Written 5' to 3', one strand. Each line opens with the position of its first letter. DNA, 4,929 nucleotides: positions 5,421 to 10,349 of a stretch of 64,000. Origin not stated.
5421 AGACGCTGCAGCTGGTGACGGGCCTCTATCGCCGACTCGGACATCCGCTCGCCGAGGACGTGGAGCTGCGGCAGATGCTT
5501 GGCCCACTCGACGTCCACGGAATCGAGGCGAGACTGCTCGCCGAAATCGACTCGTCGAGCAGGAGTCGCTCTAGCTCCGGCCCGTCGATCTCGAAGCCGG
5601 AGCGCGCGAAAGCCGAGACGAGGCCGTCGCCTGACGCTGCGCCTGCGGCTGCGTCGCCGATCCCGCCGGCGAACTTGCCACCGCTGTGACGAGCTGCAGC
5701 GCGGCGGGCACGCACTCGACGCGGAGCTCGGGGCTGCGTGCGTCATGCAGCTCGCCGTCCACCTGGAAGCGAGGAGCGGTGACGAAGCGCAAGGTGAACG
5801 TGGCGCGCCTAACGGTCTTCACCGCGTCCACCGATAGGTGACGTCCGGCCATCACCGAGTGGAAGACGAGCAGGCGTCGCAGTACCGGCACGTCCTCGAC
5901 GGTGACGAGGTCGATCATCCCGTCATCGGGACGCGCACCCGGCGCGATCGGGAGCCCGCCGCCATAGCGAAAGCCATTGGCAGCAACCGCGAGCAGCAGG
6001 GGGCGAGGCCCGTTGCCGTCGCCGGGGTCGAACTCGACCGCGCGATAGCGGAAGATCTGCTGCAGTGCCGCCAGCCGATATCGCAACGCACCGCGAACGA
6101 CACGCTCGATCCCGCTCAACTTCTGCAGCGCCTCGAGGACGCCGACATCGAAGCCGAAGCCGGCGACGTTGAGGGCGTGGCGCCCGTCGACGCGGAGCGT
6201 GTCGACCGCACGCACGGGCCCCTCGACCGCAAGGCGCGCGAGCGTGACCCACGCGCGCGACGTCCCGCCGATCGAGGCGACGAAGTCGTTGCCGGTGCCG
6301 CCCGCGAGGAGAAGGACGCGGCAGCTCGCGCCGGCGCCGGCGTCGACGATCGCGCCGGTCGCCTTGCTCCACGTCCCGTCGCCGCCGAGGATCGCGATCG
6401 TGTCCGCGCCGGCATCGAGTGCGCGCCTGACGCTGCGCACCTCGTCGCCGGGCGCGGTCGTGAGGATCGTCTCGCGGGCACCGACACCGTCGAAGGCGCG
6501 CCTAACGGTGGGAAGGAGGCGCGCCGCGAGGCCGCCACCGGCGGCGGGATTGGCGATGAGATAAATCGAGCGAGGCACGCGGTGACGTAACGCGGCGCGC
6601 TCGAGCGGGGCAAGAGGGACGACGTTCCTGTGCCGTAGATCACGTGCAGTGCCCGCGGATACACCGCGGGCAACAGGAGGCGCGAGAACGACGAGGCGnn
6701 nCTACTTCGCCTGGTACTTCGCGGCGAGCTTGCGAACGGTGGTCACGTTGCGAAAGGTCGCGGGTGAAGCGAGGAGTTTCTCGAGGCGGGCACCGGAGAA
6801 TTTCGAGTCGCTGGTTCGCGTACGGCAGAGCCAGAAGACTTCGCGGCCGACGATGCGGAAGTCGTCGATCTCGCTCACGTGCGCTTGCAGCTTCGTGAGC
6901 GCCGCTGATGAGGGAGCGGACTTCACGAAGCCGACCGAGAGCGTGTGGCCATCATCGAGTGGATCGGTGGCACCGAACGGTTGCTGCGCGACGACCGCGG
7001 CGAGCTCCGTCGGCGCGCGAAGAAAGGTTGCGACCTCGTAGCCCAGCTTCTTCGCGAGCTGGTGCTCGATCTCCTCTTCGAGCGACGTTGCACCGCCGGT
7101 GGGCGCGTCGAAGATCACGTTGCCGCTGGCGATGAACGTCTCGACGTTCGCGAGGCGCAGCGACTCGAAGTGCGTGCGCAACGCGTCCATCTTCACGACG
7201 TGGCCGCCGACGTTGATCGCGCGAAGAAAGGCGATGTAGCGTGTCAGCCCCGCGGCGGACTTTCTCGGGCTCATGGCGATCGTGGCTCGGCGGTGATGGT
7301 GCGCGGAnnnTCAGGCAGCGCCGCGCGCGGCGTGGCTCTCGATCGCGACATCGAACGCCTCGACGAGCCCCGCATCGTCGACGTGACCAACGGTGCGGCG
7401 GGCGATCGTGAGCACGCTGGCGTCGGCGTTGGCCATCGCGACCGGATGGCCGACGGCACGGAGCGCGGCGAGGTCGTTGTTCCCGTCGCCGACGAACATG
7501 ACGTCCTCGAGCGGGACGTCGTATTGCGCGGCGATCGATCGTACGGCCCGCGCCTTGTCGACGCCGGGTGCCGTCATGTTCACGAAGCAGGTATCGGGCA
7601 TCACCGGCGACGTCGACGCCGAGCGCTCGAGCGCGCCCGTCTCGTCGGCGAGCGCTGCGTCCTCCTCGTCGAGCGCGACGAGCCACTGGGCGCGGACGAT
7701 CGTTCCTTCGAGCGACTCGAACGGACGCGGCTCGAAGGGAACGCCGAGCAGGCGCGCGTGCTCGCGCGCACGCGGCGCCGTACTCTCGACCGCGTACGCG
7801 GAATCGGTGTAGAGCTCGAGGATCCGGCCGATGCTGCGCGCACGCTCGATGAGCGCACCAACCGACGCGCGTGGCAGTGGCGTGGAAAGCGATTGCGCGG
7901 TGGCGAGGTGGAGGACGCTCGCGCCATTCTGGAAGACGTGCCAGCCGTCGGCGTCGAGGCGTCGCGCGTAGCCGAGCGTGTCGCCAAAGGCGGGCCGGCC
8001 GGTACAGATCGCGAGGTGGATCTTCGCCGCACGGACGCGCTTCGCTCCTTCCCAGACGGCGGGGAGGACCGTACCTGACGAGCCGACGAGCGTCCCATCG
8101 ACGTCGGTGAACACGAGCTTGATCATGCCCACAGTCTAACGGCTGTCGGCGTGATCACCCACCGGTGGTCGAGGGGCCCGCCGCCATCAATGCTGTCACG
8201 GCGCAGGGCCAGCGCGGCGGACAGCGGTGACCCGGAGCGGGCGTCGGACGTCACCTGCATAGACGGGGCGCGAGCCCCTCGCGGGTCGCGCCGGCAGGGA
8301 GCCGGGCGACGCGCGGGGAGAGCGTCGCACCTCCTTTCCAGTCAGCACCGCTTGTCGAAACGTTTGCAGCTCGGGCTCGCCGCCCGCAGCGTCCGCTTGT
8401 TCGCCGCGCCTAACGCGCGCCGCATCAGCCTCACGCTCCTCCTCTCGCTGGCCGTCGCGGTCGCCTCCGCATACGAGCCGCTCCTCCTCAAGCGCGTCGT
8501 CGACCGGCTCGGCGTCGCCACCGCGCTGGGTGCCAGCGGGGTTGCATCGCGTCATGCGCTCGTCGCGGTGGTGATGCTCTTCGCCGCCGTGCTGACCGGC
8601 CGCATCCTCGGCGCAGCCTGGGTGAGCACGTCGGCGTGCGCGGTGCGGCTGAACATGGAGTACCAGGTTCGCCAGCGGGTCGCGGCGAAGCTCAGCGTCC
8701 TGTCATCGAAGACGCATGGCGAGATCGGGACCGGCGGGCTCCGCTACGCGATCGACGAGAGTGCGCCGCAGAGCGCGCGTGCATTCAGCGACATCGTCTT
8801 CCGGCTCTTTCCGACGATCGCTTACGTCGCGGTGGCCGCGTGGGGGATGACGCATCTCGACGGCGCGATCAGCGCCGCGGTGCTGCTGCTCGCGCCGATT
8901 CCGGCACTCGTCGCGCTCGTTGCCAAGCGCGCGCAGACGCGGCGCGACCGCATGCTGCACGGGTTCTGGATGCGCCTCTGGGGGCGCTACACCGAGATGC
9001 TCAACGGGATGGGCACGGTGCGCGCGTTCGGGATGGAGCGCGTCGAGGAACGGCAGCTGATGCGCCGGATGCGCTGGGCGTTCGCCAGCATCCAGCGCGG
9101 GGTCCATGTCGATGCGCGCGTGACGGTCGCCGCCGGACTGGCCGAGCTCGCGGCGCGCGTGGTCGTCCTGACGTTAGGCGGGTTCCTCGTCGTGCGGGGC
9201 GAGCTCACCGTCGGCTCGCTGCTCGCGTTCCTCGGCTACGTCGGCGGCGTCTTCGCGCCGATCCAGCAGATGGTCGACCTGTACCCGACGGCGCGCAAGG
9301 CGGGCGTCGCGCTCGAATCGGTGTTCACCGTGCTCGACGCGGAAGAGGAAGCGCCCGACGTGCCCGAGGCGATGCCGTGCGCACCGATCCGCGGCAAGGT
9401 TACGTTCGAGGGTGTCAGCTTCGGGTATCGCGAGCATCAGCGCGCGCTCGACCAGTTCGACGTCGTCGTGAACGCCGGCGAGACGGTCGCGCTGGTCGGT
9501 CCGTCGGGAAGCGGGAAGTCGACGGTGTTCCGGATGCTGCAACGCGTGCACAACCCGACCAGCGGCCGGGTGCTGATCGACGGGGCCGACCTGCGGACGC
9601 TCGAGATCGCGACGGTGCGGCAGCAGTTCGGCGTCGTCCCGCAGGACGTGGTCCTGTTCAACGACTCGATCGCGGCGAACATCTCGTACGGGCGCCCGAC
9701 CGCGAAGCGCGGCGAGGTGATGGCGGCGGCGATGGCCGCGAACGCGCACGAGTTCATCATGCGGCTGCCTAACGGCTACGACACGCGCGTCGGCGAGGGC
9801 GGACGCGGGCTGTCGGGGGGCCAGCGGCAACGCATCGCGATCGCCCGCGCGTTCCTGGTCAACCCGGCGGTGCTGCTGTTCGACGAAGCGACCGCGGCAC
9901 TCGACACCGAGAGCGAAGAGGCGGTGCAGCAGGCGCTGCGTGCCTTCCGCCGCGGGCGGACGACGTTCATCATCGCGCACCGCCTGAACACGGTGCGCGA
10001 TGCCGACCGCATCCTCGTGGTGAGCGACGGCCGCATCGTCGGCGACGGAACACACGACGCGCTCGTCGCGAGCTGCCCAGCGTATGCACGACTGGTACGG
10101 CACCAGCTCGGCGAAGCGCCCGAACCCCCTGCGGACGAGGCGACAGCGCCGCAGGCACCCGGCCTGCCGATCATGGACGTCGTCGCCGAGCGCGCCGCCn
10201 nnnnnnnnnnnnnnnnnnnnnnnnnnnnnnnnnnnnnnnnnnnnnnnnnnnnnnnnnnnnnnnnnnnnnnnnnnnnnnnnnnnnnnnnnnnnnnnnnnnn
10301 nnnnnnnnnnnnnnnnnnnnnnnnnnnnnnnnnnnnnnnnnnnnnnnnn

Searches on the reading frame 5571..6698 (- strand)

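Call 42: search_protein_families(library=pfam, proteins=[window:5571-6698:-], max_evalue=0.00001)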
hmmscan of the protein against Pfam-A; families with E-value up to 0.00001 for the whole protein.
window:5571-6698:- (375 aa): 2 families
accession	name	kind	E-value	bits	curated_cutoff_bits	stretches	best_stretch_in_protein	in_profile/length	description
PF19279.4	YegS_C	-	2.7e-22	79.6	27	1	182-337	6-157/158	YegS C-terminal NAD kinase beta sandwich-like domain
PF00781.29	DAGK_cat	-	1.4e-17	63.9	23.6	1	45-170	2-125/125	Diacylglycerol kinase catalytic domain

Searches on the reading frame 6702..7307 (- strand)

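Call 42: search_protein_families(library=pfam, proteins=[window:6702-7307:-], max_evalue=0.00001)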
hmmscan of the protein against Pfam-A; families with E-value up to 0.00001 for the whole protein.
window:6702-7307:- (201 aa): 1 family
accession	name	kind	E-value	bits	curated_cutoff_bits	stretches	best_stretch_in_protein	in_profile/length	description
PF08002.16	DUF1697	-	7.3e-36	124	24.4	1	22-158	2-137/137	Protein of unknown function (DUF1697)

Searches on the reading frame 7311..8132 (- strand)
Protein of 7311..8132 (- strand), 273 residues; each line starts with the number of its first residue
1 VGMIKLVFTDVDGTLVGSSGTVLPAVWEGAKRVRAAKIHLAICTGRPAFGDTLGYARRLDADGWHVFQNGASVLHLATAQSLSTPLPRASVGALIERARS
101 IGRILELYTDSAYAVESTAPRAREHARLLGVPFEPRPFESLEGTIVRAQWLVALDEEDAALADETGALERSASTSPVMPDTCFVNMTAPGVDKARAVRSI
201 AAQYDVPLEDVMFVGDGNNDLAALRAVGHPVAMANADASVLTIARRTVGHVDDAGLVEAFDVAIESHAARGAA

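Call 42: search_protein_families(library=pfam, proteins=[window:7311-8132:-], max_evalue=0.00001)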
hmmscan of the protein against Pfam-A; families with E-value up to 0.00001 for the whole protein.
window:7311-8132:- (273 aa): 4 families
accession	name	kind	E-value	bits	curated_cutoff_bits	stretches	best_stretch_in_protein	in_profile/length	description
PF08282.18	Hydrolase_3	-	3e-31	109.5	20.9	1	7-259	1-254/255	haloacid dehalogenase-like hydrolase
PF00702.32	Hydrolase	-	1.8e-08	35.5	26.4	0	189-228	152-191/191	haloacid dehalogenase-like hydrolase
PF05116.19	S6PP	-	1.1e-07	32.1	20.3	0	173-245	146-218/247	Sucrose-6F-phosphate phosphohydrolase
PF12710.13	HAD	-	8e-06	26.8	27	0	190-225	152-189/189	haloacid dehalogenase-like hydrolase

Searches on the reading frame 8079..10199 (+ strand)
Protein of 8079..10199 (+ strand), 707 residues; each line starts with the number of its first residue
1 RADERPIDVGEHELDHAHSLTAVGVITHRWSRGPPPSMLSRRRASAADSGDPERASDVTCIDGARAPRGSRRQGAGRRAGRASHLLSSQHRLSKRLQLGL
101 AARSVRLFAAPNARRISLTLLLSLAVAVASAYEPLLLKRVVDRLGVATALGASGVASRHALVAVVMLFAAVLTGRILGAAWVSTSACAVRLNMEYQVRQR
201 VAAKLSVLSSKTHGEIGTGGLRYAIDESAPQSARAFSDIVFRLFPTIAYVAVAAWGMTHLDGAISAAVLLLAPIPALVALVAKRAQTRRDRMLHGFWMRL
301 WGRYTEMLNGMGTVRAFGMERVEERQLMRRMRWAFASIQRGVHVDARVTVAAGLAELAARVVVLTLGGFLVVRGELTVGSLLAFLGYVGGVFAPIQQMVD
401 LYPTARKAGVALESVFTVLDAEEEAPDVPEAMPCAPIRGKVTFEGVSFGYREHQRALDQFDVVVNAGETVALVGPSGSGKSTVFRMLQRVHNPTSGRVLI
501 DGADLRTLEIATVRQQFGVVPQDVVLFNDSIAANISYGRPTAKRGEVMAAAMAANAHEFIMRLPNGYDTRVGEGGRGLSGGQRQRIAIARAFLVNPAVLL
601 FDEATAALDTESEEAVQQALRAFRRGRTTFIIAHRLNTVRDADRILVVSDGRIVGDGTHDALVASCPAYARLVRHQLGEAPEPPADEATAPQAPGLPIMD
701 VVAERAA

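Call 42: search_protein_families(library=pfam, proteins=[window:8079-10199:+], max_evalue=0.00001)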
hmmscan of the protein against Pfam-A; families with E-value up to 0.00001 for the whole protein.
window:8079-10199:+ (707 aa): 3 families
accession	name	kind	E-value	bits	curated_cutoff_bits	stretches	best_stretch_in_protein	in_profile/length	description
PF00005.33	ABC_tran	-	8.6e-34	117.5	25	1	458-606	2-137/137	ABC transporter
PF00664.28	ABC_membrane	-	1.8e-16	61.1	28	1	118-394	3-273/274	ABC transporter transmembrane region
PF02463.25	SMC_N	-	1.1e-08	35.2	40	1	482-649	39-212/220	RecF/RecN/SMC N terminal domain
